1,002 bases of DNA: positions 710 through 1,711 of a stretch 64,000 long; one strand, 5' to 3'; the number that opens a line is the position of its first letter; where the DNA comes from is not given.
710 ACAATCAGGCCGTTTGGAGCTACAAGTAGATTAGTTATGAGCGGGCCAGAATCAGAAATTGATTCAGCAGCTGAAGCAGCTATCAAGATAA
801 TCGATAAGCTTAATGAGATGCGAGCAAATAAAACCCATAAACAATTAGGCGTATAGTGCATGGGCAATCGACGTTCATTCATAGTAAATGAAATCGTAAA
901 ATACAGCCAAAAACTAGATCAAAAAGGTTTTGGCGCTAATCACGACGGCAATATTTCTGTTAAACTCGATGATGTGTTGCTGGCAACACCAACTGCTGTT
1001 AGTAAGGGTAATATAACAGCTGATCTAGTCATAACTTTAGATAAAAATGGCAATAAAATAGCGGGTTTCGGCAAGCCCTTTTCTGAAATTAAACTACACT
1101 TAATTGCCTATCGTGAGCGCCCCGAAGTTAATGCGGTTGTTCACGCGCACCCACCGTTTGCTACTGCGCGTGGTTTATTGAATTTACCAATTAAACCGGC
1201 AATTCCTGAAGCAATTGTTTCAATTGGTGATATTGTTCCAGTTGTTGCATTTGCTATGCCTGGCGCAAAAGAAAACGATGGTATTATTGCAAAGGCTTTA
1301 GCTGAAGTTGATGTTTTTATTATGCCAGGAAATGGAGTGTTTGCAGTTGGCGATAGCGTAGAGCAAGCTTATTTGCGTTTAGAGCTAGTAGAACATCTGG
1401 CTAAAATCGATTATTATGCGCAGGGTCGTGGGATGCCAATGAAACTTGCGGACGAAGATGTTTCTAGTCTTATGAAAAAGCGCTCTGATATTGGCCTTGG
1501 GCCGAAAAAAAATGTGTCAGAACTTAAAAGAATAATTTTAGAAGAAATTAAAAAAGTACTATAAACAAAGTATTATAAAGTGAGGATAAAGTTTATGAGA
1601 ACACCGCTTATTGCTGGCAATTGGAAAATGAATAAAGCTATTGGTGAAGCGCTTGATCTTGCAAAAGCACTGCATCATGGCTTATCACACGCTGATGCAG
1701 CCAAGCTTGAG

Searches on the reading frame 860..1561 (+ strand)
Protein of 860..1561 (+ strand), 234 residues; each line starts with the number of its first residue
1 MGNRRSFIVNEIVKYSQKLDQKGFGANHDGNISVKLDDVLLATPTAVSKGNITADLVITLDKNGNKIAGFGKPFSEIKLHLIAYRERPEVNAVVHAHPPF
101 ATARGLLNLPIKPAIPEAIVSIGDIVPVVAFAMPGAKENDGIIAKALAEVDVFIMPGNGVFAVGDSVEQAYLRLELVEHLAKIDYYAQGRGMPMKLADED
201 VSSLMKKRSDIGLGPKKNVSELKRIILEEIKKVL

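Call 45: find_encoding_contigs(protein=window:860-1561:+, flank=10000, max_places=2)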
Protein window:860-1561:+ (234 aa): 7 contigs read that carry it; 2 places shown.
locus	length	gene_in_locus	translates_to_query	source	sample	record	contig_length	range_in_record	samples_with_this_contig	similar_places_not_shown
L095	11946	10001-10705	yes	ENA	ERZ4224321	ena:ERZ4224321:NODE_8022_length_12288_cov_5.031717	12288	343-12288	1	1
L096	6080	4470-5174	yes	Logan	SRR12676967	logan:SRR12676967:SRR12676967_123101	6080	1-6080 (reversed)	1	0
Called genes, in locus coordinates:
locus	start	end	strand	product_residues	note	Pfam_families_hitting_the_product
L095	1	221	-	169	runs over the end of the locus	-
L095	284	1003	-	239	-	PF22624:AASDHPPT_N, PF01648:ACPS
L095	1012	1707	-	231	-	PF08713:DNA_alkylation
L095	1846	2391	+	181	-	PF10543:ORF6N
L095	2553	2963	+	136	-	PF00383:dCMP_cyt_deam_1, PF08211:dCMP_cyt_deam_2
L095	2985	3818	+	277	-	PF01048:PNP_UDP_1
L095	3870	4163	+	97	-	PF00936:BMC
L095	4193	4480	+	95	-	PF03319:EutN_CcmL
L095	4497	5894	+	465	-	PF00171:Aldedh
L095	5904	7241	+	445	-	PF01512:Complex1_51K, PF10531:SLBB (weak), PF13534:Fer4_17, PF13375:RnfC_N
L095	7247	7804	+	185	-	PF00936:BMC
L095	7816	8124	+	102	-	PF03319:EutN_CcmL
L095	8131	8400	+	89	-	PF03319:EutN_CcmL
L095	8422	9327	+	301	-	PF01791:DeoC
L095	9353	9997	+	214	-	PF27545:CsoS1D_N, PF00936:BMC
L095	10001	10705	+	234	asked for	PF00596:Aldolase_II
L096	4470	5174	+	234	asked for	PF00596:Aldolase_II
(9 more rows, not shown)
